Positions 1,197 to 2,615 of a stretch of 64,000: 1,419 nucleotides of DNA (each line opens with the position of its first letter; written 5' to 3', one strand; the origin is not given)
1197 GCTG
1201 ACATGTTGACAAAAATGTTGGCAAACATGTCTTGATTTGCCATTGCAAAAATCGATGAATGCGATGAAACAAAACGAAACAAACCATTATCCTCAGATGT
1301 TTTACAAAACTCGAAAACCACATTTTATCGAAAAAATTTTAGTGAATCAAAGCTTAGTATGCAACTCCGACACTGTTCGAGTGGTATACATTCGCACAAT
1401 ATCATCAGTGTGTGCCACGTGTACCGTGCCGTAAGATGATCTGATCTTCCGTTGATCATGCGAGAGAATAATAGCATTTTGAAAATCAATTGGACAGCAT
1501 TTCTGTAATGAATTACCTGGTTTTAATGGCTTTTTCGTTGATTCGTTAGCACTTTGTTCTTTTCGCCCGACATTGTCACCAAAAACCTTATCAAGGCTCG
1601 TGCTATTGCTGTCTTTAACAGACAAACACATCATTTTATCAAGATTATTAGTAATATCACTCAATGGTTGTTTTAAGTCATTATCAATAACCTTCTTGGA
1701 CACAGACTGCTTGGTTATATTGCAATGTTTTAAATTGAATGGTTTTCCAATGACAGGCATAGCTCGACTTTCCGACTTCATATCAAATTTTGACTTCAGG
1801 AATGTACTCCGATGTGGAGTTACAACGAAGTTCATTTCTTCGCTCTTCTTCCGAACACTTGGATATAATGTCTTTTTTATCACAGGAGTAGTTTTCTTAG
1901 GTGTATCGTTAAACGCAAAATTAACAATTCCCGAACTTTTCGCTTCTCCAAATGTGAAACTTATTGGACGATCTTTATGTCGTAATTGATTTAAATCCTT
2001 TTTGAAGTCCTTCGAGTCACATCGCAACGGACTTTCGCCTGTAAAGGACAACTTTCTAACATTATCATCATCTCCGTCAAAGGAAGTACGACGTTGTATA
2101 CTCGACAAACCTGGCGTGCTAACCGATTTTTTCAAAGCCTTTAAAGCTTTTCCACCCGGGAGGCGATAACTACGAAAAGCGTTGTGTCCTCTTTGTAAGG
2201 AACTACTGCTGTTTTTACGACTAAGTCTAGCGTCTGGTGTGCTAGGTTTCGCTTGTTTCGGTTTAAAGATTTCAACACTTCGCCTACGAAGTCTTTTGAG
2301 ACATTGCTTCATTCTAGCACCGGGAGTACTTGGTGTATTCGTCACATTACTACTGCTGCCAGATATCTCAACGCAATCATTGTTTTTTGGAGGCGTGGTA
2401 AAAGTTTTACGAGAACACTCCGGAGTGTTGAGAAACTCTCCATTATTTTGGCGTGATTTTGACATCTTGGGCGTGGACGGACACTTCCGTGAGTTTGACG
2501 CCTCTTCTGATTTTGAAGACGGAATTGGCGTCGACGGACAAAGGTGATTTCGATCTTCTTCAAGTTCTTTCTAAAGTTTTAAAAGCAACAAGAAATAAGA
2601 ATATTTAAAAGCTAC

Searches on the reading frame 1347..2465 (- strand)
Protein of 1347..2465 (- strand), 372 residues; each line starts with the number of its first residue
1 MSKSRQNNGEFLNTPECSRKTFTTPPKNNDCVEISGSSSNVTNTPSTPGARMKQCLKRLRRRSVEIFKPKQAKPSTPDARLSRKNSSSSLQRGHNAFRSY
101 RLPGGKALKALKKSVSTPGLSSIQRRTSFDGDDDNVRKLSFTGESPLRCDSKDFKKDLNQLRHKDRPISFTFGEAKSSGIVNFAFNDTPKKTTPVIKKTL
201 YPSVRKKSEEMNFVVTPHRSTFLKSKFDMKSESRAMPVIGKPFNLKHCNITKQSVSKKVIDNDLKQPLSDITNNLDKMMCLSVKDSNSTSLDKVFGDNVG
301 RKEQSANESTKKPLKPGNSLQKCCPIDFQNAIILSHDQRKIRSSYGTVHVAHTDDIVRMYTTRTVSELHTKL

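Call 13: search_protein_families(library=pfam, proteins=[window:1347-2465:-], max_evalue=0.01)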
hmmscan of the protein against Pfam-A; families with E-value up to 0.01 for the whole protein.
window:1347-2465:- (372 aa): 0 families

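Call 50: find_encoding_contigs(protein=window:1347-2465:-, flank=2000, max_places=3)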
Protein window:1347-2465:- (372 aa): no gene with exactly this product is on record in the collection.
